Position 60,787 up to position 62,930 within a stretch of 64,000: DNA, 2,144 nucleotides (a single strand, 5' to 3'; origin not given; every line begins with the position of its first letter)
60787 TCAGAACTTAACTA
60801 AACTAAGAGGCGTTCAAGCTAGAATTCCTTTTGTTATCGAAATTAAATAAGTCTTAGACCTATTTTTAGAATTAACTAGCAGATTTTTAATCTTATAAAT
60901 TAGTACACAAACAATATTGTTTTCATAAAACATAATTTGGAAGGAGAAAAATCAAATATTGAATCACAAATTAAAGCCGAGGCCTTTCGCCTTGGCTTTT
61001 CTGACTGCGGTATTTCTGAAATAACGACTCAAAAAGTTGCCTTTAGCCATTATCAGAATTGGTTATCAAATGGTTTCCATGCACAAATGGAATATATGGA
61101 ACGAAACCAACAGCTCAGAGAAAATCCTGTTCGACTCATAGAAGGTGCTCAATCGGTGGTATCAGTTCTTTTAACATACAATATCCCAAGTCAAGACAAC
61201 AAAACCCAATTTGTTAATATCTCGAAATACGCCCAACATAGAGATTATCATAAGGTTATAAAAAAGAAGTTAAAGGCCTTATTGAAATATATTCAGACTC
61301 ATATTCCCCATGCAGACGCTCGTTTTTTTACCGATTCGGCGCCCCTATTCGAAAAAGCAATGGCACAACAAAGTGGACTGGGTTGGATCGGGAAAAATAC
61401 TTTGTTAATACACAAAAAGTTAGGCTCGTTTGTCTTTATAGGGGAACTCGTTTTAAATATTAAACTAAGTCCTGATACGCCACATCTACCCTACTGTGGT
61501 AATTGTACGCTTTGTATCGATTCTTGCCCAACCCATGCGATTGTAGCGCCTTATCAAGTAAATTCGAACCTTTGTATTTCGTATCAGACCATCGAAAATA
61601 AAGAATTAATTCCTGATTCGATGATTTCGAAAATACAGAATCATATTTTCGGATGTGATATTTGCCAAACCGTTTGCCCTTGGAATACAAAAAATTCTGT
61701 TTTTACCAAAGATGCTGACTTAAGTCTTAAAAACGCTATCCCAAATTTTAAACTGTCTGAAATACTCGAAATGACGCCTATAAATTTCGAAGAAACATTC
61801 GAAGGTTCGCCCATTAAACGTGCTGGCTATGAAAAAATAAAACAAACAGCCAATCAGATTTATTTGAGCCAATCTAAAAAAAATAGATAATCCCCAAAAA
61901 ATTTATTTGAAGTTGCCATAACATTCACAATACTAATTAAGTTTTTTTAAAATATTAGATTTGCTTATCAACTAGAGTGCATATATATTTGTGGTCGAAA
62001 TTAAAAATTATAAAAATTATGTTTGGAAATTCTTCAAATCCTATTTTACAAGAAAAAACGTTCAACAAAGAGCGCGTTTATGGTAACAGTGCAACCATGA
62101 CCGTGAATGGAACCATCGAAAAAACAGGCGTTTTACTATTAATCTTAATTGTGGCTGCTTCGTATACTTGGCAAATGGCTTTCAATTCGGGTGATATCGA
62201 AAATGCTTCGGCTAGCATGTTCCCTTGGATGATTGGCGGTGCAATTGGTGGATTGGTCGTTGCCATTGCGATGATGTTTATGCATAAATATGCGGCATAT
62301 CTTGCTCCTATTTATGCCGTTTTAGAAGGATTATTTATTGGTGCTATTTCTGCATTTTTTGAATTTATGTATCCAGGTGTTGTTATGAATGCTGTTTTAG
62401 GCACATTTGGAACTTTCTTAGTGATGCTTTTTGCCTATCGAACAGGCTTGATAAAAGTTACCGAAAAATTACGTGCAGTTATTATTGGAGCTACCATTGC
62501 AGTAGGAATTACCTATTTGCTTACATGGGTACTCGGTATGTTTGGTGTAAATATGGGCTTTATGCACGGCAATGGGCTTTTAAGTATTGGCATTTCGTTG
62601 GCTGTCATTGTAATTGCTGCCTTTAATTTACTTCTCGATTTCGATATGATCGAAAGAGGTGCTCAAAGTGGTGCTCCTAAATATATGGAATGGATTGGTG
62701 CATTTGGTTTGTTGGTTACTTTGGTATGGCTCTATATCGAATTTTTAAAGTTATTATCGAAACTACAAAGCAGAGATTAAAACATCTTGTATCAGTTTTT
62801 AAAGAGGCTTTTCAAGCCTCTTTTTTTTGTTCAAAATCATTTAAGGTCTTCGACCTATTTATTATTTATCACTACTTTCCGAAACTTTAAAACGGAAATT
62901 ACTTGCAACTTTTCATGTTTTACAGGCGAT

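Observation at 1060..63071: Dense dispersed intergenic repeat family (at least 16 copies in 64 kb) with a conserved hairpin head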

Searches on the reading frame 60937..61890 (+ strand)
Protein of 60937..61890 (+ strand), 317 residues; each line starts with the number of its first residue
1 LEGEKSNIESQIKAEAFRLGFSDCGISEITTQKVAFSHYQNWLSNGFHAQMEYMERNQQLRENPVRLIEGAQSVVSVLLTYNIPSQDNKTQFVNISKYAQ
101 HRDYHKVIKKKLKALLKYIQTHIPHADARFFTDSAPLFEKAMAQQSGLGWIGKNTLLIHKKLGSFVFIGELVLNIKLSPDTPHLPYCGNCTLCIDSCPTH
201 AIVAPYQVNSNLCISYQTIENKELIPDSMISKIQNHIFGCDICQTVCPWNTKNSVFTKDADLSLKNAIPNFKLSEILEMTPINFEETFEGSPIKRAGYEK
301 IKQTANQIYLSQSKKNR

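Call 77: search_protein_families(library=pfam, proteins=[window:60937-61890:+], max_evalue=0.01)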
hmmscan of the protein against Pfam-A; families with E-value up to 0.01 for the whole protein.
window:60937-61890:+ (317 aa): 6 families
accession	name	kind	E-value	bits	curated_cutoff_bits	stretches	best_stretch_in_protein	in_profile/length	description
PF13484.11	Fer4_16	-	2.4e-22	79.9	30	1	187-250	2-66/66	4Fe-4S double cluster binding domain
PF08331.15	QueG_DUF1730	-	6e-20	71.4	25.1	1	61-134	1-77/77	Epoxyqueuosine reductase QueG, DUF1730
PF13237.11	Fer4_10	-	1.6e-05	25.2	25.5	0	186-205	8-22/53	4Fe-4S dicluster domain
PF12838.12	Fer4_7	-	0.00012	22.9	27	1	187-250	2-51/52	4Fe-4S dicluster domain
PF14697.11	Fer4_21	-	0.00012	22.6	35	0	215-249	22-53/59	4Fe-4S dicluster domain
PF00037.32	Fer4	-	0.00029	21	21.1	0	187-202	8-23/24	4Fe-4S binding domain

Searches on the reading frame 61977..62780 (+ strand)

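Call 77: search_protein_families(library=pfam, proteins=[window:61977-62780:+], max_evalue=0.01)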
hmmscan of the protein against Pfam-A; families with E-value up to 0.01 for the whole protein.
window:61977-62780:+ (267 aa): 2 families
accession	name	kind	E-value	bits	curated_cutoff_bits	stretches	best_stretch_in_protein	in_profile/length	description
PF12811.12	BaxI_1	-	1.2e-78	264.3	26.2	1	21-264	1-232/233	Bax inhibitor 1 like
PF01027.25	Bax1-I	-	2.6e-07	31.1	34.1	1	56-260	14-207/207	Inhibitor of apoptosis-promoting Bax1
